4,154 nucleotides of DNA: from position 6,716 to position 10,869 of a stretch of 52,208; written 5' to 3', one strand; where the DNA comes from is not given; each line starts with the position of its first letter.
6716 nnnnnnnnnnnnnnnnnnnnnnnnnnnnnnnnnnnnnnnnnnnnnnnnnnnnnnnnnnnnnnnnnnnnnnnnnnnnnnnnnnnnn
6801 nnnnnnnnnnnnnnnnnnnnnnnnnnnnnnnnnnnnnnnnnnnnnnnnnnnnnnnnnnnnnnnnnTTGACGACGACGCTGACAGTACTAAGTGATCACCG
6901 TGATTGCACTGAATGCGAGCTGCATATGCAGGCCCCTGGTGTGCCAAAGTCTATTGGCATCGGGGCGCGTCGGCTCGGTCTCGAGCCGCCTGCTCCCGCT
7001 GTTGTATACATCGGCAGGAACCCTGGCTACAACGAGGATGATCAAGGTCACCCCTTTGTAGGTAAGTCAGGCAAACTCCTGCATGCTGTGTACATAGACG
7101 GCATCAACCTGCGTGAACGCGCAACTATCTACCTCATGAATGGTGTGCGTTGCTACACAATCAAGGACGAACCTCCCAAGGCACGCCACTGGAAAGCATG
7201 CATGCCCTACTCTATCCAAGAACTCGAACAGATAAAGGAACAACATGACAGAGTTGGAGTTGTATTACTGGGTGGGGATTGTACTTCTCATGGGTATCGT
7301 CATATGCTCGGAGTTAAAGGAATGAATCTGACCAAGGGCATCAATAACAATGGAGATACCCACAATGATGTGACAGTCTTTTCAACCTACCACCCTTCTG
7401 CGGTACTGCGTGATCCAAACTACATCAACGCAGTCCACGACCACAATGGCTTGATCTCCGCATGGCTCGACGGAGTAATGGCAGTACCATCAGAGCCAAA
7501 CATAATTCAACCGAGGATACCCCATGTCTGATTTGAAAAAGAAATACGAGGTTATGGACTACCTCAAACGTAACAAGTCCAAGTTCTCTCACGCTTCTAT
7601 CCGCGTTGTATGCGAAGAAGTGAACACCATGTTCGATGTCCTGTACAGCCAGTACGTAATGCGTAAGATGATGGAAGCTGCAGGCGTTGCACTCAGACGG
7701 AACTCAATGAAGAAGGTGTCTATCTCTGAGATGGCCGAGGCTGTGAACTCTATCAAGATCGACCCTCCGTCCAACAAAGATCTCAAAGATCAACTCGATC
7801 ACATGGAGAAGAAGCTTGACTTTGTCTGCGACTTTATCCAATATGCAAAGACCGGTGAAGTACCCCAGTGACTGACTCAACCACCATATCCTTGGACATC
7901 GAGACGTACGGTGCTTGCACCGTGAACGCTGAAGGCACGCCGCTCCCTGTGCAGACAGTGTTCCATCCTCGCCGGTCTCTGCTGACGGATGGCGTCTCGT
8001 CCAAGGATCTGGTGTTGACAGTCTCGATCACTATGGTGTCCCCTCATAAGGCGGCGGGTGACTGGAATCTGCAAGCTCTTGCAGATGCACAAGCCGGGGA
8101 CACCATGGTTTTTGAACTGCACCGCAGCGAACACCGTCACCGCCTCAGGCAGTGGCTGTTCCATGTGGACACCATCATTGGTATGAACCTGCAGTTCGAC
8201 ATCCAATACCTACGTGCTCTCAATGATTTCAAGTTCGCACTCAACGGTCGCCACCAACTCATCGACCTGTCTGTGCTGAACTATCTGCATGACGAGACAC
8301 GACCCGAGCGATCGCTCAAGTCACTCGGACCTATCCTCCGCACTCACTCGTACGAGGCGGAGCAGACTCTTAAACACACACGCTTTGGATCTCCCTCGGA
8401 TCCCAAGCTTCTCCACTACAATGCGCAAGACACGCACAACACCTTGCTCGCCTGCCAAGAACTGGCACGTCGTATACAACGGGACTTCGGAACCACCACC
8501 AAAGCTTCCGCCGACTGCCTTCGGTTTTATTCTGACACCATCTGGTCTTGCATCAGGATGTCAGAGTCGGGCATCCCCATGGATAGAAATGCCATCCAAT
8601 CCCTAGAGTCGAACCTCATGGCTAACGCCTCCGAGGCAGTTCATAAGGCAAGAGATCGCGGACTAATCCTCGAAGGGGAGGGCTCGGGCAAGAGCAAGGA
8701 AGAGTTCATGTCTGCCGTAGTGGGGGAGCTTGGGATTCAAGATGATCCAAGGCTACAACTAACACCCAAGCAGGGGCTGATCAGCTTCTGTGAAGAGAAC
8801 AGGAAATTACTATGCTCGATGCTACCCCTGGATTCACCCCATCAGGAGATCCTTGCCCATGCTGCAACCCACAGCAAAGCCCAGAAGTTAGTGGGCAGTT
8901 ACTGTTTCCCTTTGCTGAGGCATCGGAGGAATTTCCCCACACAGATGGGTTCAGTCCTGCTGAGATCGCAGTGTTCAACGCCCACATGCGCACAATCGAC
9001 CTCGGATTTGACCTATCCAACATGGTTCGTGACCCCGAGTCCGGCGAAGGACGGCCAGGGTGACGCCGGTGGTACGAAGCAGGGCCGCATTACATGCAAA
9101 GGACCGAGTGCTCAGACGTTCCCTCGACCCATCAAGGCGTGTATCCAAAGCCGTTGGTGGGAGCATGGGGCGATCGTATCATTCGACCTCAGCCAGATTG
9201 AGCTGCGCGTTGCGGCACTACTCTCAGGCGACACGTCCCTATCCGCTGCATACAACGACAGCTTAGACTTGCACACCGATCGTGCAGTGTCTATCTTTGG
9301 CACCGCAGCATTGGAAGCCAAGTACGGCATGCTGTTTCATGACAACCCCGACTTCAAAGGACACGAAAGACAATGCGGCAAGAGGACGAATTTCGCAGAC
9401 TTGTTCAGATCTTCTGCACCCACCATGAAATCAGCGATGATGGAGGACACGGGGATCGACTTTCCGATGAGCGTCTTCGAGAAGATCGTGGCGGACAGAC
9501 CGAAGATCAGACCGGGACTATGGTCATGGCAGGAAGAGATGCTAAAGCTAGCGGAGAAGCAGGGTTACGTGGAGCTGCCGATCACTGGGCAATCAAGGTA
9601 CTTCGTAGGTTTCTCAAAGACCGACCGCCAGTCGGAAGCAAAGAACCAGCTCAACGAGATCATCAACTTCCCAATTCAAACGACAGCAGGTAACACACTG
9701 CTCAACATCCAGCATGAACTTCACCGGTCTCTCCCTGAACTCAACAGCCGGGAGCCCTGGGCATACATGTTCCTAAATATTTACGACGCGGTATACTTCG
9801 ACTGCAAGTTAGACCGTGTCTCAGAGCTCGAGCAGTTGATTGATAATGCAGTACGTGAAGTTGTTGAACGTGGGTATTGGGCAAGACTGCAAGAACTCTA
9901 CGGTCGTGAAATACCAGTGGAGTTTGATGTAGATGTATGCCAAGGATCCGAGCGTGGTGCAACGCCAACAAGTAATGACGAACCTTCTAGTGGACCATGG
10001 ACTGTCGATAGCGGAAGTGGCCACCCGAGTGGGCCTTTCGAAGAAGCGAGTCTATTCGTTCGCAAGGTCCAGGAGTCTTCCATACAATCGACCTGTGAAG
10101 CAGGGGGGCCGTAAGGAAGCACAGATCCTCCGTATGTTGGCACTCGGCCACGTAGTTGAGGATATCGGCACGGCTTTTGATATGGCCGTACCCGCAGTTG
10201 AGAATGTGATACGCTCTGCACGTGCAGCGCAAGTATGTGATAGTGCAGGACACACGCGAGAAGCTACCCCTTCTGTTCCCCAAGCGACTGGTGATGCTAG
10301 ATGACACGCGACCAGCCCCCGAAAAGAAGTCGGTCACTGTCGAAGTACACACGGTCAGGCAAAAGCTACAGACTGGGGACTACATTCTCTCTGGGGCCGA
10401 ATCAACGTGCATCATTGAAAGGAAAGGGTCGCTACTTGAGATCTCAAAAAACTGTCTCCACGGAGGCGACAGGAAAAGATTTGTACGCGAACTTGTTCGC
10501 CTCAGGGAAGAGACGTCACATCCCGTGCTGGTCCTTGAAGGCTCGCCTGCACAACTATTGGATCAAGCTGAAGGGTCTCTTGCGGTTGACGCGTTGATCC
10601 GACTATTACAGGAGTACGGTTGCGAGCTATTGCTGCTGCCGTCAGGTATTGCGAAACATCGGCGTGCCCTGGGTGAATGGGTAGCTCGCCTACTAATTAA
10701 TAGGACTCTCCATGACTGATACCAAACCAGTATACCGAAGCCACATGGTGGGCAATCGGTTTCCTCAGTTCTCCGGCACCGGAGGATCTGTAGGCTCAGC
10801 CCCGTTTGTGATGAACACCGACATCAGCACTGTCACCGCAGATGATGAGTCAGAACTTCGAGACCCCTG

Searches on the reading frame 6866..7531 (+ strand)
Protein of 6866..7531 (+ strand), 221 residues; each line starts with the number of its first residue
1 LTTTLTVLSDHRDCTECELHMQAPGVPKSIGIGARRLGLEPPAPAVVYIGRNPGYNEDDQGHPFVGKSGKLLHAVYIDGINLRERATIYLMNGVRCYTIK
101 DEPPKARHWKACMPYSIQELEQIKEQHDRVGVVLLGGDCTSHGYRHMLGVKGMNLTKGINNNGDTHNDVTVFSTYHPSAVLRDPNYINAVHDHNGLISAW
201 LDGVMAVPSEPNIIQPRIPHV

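Call 10: search_protein_families(library=pfam, proteins=[window:6866-7531:+], max_evalue=0.01)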
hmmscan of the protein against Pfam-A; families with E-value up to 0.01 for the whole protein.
window:6866-7531:+ (221 aa): 1 family
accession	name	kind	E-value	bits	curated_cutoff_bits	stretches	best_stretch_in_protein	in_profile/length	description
PF03167.25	UDG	-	9.9e-20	71.5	24.3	1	39-185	3-126/141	Uracil DNA glycosylase superfamily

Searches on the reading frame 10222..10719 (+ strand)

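Call 63: search_protein_families(library=pfam, proteins=[window:10222-10719:+], max_evalue=0.01)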
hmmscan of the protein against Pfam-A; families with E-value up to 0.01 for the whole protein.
window:10222-10719:+ (165 aa): 1 family
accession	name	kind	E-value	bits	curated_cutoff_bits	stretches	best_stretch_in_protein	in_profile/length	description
PF02732.21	ERCC4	-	8.5e-06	26.2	24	1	42-113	20-94/140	ERCC4 domain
